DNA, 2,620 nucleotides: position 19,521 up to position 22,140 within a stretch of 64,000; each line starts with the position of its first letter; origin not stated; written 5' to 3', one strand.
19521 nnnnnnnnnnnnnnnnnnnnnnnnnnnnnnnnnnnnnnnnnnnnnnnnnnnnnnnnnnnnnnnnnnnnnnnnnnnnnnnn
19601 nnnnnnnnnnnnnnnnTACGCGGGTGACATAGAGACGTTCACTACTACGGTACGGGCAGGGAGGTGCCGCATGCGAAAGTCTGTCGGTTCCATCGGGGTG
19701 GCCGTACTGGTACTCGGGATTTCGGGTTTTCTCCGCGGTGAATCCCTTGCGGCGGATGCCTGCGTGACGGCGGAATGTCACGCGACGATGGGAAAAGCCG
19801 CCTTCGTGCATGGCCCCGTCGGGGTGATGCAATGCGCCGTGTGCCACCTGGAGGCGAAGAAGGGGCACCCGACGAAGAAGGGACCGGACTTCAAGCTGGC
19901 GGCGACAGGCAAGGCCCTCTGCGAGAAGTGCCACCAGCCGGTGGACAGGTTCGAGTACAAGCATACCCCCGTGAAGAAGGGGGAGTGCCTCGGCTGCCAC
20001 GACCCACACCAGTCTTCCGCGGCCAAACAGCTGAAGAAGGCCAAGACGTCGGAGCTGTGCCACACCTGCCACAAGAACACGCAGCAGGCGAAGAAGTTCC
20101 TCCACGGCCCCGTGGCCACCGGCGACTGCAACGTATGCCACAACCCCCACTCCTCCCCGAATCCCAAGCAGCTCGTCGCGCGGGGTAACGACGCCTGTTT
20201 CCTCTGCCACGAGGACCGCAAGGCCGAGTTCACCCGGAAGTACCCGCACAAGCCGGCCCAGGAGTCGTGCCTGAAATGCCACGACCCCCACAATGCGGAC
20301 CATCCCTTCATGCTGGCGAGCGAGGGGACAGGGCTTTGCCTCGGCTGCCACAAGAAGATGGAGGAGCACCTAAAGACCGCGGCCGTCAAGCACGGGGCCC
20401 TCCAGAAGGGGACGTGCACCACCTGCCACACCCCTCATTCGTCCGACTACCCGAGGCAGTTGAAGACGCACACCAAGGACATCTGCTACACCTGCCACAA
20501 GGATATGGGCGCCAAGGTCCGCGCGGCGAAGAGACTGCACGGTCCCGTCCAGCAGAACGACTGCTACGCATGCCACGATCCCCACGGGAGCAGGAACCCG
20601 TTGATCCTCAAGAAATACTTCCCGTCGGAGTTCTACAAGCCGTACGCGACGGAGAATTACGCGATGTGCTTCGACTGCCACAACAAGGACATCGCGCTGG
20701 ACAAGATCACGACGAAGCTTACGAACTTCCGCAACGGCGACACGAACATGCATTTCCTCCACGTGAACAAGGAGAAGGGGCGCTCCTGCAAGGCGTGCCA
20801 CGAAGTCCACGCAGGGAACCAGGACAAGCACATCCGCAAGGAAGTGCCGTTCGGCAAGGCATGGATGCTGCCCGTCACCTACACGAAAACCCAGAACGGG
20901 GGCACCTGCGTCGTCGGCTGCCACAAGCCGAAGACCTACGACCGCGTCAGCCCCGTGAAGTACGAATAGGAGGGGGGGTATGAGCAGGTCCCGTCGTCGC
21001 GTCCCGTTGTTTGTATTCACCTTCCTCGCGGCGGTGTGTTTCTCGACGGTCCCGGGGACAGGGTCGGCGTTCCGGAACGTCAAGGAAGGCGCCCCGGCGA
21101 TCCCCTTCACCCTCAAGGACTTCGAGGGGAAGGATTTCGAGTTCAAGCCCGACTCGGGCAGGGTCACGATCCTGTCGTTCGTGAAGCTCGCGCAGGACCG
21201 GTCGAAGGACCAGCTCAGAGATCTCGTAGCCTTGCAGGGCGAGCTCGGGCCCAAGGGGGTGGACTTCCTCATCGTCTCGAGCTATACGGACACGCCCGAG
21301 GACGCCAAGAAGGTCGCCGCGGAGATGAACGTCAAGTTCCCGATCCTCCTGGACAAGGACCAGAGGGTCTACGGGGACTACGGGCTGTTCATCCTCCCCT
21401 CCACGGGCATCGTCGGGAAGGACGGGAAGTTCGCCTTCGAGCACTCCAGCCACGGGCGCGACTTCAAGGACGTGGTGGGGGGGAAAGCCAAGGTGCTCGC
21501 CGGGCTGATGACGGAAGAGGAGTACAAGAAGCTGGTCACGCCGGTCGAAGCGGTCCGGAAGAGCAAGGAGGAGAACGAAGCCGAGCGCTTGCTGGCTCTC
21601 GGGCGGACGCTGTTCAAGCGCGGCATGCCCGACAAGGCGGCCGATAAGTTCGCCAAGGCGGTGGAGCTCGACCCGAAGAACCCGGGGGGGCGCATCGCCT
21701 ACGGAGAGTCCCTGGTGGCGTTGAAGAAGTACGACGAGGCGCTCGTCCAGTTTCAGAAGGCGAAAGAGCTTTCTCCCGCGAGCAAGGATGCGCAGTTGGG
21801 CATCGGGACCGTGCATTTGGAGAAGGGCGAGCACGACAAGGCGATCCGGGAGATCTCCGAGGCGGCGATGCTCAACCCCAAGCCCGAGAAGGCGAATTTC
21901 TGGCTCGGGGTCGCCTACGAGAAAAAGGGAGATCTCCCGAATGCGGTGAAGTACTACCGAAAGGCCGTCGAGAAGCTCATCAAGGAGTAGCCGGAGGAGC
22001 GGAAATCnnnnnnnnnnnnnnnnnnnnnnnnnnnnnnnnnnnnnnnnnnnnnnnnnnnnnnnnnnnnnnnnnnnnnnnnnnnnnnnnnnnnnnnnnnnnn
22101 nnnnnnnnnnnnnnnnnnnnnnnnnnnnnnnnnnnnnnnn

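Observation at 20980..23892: Two paralogous Cys-less TlpA-fold + TPR fusion proteins interleaved with multihaem cytochromes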

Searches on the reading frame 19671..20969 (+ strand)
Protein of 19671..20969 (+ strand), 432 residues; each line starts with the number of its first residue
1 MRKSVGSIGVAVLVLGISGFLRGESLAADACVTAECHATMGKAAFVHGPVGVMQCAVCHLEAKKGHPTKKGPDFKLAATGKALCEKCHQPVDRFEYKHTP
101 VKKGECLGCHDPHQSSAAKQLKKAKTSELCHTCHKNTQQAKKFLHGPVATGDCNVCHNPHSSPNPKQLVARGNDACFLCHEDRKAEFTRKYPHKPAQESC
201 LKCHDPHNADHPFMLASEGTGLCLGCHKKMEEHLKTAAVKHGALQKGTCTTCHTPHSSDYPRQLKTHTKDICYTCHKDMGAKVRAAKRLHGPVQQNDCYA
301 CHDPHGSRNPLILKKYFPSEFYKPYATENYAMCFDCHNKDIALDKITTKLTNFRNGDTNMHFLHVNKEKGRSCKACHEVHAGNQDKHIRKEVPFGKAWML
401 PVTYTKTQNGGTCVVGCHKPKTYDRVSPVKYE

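Call 3: search_protein_families(library=pfam, proteins=[window:19671-20969:+], max_evalue=0.01)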
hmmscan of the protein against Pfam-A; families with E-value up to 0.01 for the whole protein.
window:19671-20969:+ (432 aa): 5 families
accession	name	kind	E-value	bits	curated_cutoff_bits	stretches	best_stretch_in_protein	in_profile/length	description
PF09699.15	Paired_CXXCH_1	-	7.4e-69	227.6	20.6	6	145-184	1-40/41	Doubled CXXCH motif (Paired_CXXCH_1)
PF22113.1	Mtrc-MtrF_II-IV_dom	-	2.9e-18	66.4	30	2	222-380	8-166/176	Outer membrane cytochrome MtrC/MtrF-like, domains II/IV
PF14522.11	Cytochrome_C7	-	3.9e-13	49.5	24.8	2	52-111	13-67/67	Cytochrome c7 and related cytochrome c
PF14537.11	Cytochrom_c3_2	-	1.7e-11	44.9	25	2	248-308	8-70/79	Cytochrome c3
PF02085.21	Cytochrom_CIII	-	1.7e-05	25.5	22.9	0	232-306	16-86/101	Class III cytochrome C family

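Call 31: search_solved_structures(query=window:19671-20969:+, max_evalue=0.01)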
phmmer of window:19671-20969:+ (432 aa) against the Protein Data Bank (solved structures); distinct sequences matched with E-value up to 0.01: 3.
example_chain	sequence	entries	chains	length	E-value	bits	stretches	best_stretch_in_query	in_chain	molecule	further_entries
6r2q_A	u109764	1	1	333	5.2e-15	58.5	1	169-332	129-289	Cystathionine beta-synthase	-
28pb_A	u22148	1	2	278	0.00032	22.9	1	142-256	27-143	Cytochrome c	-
7tfs_A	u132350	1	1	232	0.00093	21.4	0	199-229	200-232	Cytochrome c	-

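Call 34: search_protein_families(library=ncbifam, proteins=[window:19671-20969:+], max_evalue=1)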
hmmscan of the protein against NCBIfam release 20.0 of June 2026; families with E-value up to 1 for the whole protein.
window:19671-20969:+ (432 aa): 6 families
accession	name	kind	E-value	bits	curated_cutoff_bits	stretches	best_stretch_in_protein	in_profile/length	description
TIGR01905.1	paired_CXXCH_1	subfamily_domain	5.8e-61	202.1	25.2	7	145-183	1-39/41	doubled CXXCH domain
TIGR03508.1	decahem_SO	subfamily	1.3e-40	139.5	192.2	3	171-385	68-257/258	DmsE family decaheme c-type cytochrome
NF041028.1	decahem_GSU2203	exception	1.2e-31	110.2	325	2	81-229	101-254/317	GSU2203 family decaheme c-type cytochrome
TIGR03507.1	decahem_SO1788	subfamily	1.3e-06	27.2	209.3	3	29-167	162-312/672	OmcA/MtrC family decaheme c-type cytochrome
TIGR03153.1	cytochr_NrfH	equivalog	7.4e-06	26.1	134.2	4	121-163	22-64/138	cytochrome c nitrite reductase small subunit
NF008565.1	PRK11512.1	equivalog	0.21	11.6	240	1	66-92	90-116/144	multiple antibiotic resistance transcriptional regulator MarR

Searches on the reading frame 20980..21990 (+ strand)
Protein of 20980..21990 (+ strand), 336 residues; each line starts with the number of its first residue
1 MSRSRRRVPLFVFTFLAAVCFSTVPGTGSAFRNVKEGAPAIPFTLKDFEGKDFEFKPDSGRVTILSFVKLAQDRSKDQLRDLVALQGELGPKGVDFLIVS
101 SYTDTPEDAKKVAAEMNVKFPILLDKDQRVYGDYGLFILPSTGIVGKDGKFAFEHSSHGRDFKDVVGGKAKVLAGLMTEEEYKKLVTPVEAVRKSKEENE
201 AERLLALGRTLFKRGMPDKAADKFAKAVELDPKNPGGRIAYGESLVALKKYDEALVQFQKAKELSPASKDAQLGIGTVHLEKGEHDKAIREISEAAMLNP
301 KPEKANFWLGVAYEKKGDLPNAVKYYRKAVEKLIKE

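Call 3: search_protein_families(library=pfam, proteins=[window:20980-21990:+], max_evalue=0.01)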
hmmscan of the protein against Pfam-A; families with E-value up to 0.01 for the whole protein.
window:20980-21990:+ (336 aa): 24 families
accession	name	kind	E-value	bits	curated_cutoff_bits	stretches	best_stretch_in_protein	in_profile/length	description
PF07719.23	TPR_2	-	2.5e-24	83.8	27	3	201-234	1-34/34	Tetratricopeptide repeat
PF00515.34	TPR_1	-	4.2e-21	74.3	27.8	3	307-331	5-29/34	Tetratricopeptide repeat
PF13432.12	TPR_16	-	9.1e-20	71.2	32.7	3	274-331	2-59/65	Tetratricopeptide repeat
PF13414.12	TPR_11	-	3.6e-17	62.2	26.8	2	242-283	1-42/42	TPR repeat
PF13181.12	TPR_8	-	1.2e-16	59.8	25.7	1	304-331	2-29/34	Tetratricopeptide repeat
PF14559.12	TPR_19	-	3.1e-15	56.7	25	2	245-302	1-59/68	Tetratricopeptide repeat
PF13428.12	TPR_14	-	5e-15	55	23.5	1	202-243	2-43/44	Tetratricopeptide repeat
PF00578.27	AhpC-TSA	-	1.6e-14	54.4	26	1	37-150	2-120/124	AhpC/TSA family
PF13424.12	TPR_12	-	4.7e-12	46.4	30.1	1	241-290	9-66/77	Tetratricopeptide repeat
PF13174.12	TPR_6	-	4.9e-12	46.1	26.3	0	305-332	2-29/33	Tetratricopeptide repeat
PF12895.13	ANAPC3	-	4.7e-11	43.3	27.2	1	196-260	18-81/82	Anaphase-promoting complex, cyclosome, subunit 3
PF23914.1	TPR_CcmH_CycH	-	4.5e-10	40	42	2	241-333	56-151/158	Cytochrome c-type biogenesis protein H TPR domain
PF13431.12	TPR_17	-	2.2e-09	37.3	24.4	0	224-255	2-33/34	Tetratricopeptide repeat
PF13176.12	TPR_7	-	3.4e-07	30.3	27.9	0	309-330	5-28/36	Tetratricopeptide repeat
PF08534.16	Redoxin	-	7.8e-07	29.4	26.6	1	76-150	45-127/148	Redoxin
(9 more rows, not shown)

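Call 6: find_homologous_proteins(query=window:20980-21990:+)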
Query window:20980-21990:+ (336 aa): 386 proteins with E <= 0.001 among 7331 candidates; the best 120 are listed.
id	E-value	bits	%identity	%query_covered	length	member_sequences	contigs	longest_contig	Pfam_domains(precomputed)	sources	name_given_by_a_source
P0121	1.1e-216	736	100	100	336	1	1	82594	PF13431.13,PF23914.2,PF13414.13,PF08534.17,PF13176.13,PF13428.13,PF14559.13,PF00515.35,PF12895.14,PF13424.13,PF21033.5,PF13432.13,PF00578.28,PF13181.13,PF07719.24,PF13174.13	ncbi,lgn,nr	ncbi:MAG: tetratricopeptide repeat protein [Deltaproteobacteria bacterium]|nr:tetratricopeptide repe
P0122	2.4e-182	623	82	100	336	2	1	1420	PF25063.1,PF13431.13,PF23914.2,PF13414.13,PF08534.17,PF13176.13,PF13428.13,PF14559.13,PF00515.35,PF12895.14,PF13424.13,PF21033.5,PF13432.13,PF00578.28,PF13181.13,PF07719.24,PF13174.13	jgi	jgi:tetratricopeptide (TPR) repeat protein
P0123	3.1e-178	610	81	100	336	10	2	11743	PF13431.13,PF23914.2,PF13414.13,PF08534.17,PF13428.13,PF14559.13,PF00515.35,PF12895.14,PF13424.13,PF21033.5,PF13432.13,PF00578.28,PF13181.13,PF07719.24,PF13174.13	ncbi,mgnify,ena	mgnify:CR=1 FL=1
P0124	3.6e-178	610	81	100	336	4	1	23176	PF13431.13,PF23914.2,PF13414.13,PF08534.17,PF13176.13,PF13428.13,PF14559.13,PF00515.35,PF12895.14,PF13424.13,PF21033.5,PF13432.13,PF00578.28,PF13181.13,PF07719.24,PF13174.13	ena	-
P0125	3.7e-178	610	82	100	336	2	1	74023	PF13431.13,PF23914.2,PF13414.13,PF08534.17,PF13428.13,PF14559.13,PF00515.35,PF12895.14,PF13424.13,PF21033.5,PF13432.13,PF00578.28,PF13181.13,PF07719.24,PF13174.13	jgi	jgi:tetratricopeptide (TPR) repeat protein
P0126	3.8e-175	600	80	100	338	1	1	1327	PF13431.13,PF23914.2,PF13414.13,PF08534.17,PF13176.13,PF13428.13,PF14559.13,PF00515.35,PF12895.14,PF13424.13,PF21033.5,PF13432.13,PF00578.28,PF13181.13,PF07719.24,PF13174.13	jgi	jgi:tetratricopeptide (TPR) repeat protein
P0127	1.0e-173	595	78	100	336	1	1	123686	PF25063.1,PF13431.13,PF23914.2,PF13414.13,PF08534.17,PF13176.13,PF13428.13,PF14559.13,PF00515.35,PF12895.14,PF13424.13,PF21033.5,PF13432.13,PF00578.28,PF13181.13,PF07719.24,PF13174.13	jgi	jgi:tetratricopeptide (TPR) repeat protein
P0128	1.6e-172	591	79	100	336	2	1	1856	PF13431.13,PF23914.2,PF13414.13,PF08534.17,PF13176.13,PF13428.13,PF14559.13,PF00515.35,PF12895.14,PF13424.13,PF21033.5,PF13432.13,PF00578.28,PF13181.13,PF07719.24,PF13174.13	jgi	-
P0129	2.3e-172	591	79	100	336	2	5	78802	PF13431.13,PF23914.2,PF13414.13,PF08534.17,PF13428.13,PF14559.13,PF00515.35,PF12895.14,PF13424.13,PF21033.5,PF13432.13,PF00578.28,PF13181.13,PF07719.24,PF13174.13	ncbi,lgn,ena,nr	ncbi:MAG: tetratricopeptide repeat protein [Deltaproteobacteria bacterium]|nr:tetratricopeptide repe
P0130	4.7e-172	590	79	100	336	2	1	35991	PF13431.13,PF23914.2,PF13414.13,PF08534.17,PF13176.13,PF13428.13,PF14559.13,PF00515.35,PF12895.14,PF13424.13,PF21033.5,PF13432.13,PF00578.28,PF13181.13,PF07719.24,PF13174.13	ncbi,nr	ncbi:MAG: tetratricopeptide repeat protein [Deltaproteobacteria bacterium]|nr:tetratricopeptide repe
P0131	3.3e-171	587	77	100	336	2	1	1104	PF13431.13,PF23914.2,PF13414.13,PF08534.17,PF13176.13,PF13428.13,PF14559.13,PF00515.35,PF12895.14,PF13424.13,PF21033.5,PF13432.13,PF00578.28,PF13181.13,PF07719.24,PF13174.13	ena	-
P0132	4.9e-171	586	79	100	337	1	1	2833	PF13431.13,PF23914.2,PF13414.13,PF08534.17,PF13176.13,PF13905.13,PF13428.13,PF14559.13,PF00515.35,PF12895.14,PF13424.13,PF21033.5,PF13432.13,PF00578.28,PF13181.13,PF07719.24,PF13174.13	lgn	-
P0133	1.9e-170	584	79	100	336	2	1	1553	PF25063.1,PF13431.13,PF23914.2,PF13414.13,PF08534.17,PF13176.13,PF13428.13,PF14559.13,PF00515.35,PF12895.14,PF13424.13,PF21033.5,PF13432.13,PF00578.28,PF13181.13,PF07719.24,PF13174.13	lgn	-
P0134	2.2e-170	584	79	100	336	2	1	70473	PF13431.13,PF23914.2,PF13414.13,PF08534.17,PF13176.13,PF13428.13,PF14559.13,PF00515.35,PF12895.14,PF13424.13,PF21033.5,PF13432.13,PF00578.28,PF13181.13,PF07719.24,PF13174.13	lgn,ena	-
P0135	7.6e-170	582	76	100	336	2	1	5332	PF25063.1,PF13431.13,PF23914.2,PF13414.13,PF08534.17,PF13176.13,PF13428.13,PF14559.13,PF00515.35,PF12895.14,PF13424.13,PF21033.5,PF13432.13,PF00578.28,PF13181.13,PF14561.13,PF07719.24,PF13174.13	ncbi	-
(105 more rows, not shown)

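Call 33: predict_structure(alignment_id=A2)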
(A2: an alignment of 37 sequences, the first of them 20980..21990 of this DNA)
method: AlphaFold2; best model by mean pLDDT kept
length: 336 residues; sequences in the alignment: 37
mean_pLDDT: 87.4   pTM: 0.51
mean pLDDT of the five models: 87.4, 86.4, 85.4, 85.2, 84.8
residues with pLDDT >= 90: 227; 70-90: 68; 50-70: 30; < 50: 11
segments of 3 or more residues with pLDDT < 50: 1-4, 21-27
pLDDT, mean of each block of 10 residues (from residue 1): 53 61 46 90 94 93 95 92 95 95 93 93 94 89 94 87 92 93 76 77 95 95 96 94 95 96 91 93 92 83 85 91 90 65
secondary structure, 60 per line:
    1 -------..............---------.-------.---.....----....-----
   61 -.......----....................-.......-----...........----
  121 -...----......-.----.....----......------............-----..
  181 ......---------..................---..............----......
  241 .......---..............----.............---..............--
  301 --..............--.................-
elements in order: H8-21 E43-47 E52-55 E62-68 H73-92 E94-100 H106-116 E122-124 H129-134 E141-145 E150-155 H162-173 H179-186 H196-213 H217-230 H235-247 H251-264 H269-281 H285-298 H303-316 H319-335

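Call 34: search_protein_families(library=ncbifam, proteins=[window:20980-21990:+], max_evalue=1)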
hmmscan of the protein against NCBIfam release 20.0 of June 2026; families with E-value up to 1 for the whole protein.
window:20980-21990:+ (336 aa): 40 families (the best 25 are shown)
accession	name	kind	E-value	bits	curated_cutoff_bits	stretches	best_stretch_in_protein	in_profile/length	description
NF040959.1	MamA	equivalog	1.5e-17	63.7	200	1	181-331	52-201/204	magnetosome protein MamA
TIGR02917.1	PEP_TPR_lipo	equivalog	1.8e-16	59.2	312.2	2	195-305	325-433/899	XrtA/PEP-CTERM system TPR-repeat protein PrsT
TIGR02521.1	type_IV_pilW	equivalog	2.9e-15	56.4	154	2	271-331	33-93/234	type IV pilus biogenesis/stability protein PilW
NF033762.1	social_mot_Tgl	equivalog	8.2e-15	54.8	225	1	192-330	22-163/252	social motility TPR repeat lipoprotein Tgl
NF002854.0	PRK03147.1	subfamily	8.6e-13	48.5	170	1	12-152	14-153/176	thiol-disulfide oxidoreductase ResA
TIGR02552.1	LcrH_SycD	equivalog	6.7e-11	42.1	104.8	2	249-331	32-114/136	SycD/LcrH family type III secretion system chaperone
NF047507.1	TPR_BatC_Lepto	exception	1.1e-10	41.4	175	1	225-331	16-124/214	TPR repeat-containing protein BatC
NF041054.1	WAxxUGC_long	equivalog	1.2e-09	37.9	300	2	39-149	83-192/354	ResA-like WAxxUGC motif-containing protein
TIGR02795.1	tol_pal_ybgF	equivalog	2.5e-09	37.8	90.1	2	276-332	9-68/119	tol-pal system protein YbgF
NF047371.1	FlcA_CTERM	equivalog_domain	3.9e-09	35.5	300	1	249-334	453-538/646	periplasmic flagellar collar protein FlcA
NF053607.1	CHU_0125_OmpA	equivalog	3e-07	29.3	620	2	276-335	26-85/639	CHU_0125 family OmpA-like outer membrane integrity protein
NF008520.0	PRK11447.1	equivalog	6.1e-07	27.6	858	2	265-331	267-331/1157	cellulose synthase complex outer membrane protein BcsC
NF033920.0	C39_PA2778_fam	equivalog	6.5e-07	29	150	2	197-299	152-254/255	PA2778 family cysteine peptidase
NF033758.1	gliding_GltE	equivalog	1.4e-06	27.6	225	1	191-330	211-352/411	adventurous gliding motility TPR repeat lipoprotein GltE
NF002725.1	PRK02603.1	equivalog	2e-06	27.9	143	1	250-319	50-122/173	photosystem I assembly protein Ycf3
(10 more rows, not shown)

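Call 36: fold_search(model_id=the predicted structure, library=pdb)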
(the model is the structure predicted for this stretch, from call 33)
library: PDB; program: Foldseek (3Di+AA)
matches with E <= 10: 1886; with E <= 0.001: 862
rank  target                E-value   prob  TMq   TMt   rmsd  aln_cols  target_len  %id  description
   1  2h1b_A                4.2e-10  1.00  0.38  0.90   1.7       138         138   22  ResA E80Q (released 2006-09-19)
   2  4nmu_A                5.5e-10  1.00  0.39  0.86   2.1       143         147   25  Crystal Structure of Thiol-disulfide Oxidoreductase from Bacillus str. 'Ames Ancestor' (released 2013-12-18)
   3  1su9_B                1.1e-09  1.00  0.38  0.89   1.8       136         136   20  Reduced structure of the soluble domain of ResA (released 2004-05-11)
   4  3c73_A                1.4e-09  1.00  0.38  0.89   1.8       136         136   20  Structure of CEHC variant ResA (released 2008-08-12)
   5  2h19_B                1.9e-09  1.00  0.38  0.89   1.8       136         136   20  Crystal Structure of ResA Cys77Ala Variant (released 2006-09-19)
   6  8chy                  2.1e-09  1.00  0.36  0.44  12.1       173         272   31  Crystal structure of an 8-repeat consensus TPR superhelix with Zinc. (released 2024-02-21)
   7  4nmu_D                2.2e-09  1.00  0.39  0.90   1.9       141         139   26  Crystal Structure of Thiol-disulfide Oxidoreductase from Bacillus str. 'Ames Ancestor' (released 2013-12-18)
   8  2f9s_A                2.7e-09  1.00  0.39  0.91   1.6       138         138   21  2nd Crystal Structure Of A Soluble Domain Of ResA In The Oxidised Form (released 2006-04-18)
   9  2h1a_A                2.7e-09  1.00  0.38  0.89   1.8       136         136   20  ResA C74A Variant (released 2006-09-19)
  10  1st9_A                2.9e-09  1.00  0.39  0.92   1.6       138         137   21  Crystal Structure of a Soluble Domain of ResA in the Oxidised Form (released 2004-05-11)
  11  2h1b_C                3.0e-09  1.00  0.38  0.90   1.6       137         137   21  ResA E80Q (released 2006-09-19)
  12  2h19_A                3.7e-09  1.00  0.38  0.89   1.7       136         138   20  Crystal Structure of ResA Cys77Ala Variant (released 2006-09-19)
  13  3c71                  4.1e-09  1.00  0.37  0.86   2.0       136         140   20  Structure of a ResA variant with a DsbA-like active site motif (CPHC) (released 2008-08-12)
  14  2h1g_A                4.1e-09  1.00  0.37  0.87   2.1       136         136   20  ResA C74A/C77A (released 2006-09-19)
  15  1st9_B                4.3e-09  1.00  0.38  0.90   1.7       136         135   20  Crystal Structure of a Soluble Domain of ResA in the Oxidised Form (released 2004-05-11)
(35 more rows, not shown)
